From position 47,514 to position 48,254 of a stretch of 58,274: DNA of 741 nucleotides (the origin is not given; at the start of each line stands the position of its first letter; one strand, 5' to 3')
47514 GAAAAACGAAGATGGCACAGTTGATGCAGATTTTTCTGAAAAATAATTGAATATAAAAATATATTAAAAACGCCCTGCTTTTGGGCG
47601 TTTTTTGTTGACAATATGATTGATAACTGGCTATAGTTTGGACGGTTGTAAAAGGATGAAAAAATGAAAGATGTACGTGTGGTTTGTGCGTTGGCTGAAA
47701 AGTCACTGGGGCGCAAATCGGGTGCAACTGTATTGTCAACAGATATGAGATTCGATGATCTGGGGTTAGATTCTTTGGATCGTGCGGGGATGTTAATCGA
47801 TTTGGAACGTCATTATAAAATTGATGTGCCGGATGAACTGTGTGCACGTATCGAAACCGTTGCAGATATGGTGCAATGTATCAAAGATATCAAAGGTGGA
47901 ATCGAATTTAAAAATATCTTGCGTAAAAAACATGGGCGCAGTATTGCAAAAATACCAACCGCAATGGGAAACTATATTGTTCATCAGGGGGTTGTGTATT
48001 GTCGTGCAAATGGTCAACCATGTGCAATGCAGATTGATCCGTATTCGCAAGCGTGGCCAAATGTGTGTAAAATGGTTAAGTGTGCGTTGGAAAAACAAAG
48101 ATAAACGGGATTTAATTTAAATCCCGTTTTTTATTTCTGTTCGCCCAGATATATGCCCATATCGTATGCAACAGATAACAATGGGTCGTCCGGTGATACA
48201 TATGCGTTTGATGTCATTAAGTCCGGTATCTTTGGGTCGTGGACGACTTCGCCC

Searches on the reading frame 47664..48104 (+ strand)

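Call 13: search_protein_families(library=pfam, proteins=[window:47664-48104:+], max_evalue=0.001)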
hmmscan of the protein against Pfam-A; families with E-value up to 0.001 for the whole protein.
window:47664-48104:+ (146 aa): 1 family
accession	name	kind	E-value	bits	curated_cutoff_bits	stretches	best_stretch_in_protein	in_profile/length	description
PF00550.31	PP-binding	-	3.8e-09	37.1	20.8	1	6-73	2-67/67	Phosphopantetheine attachment site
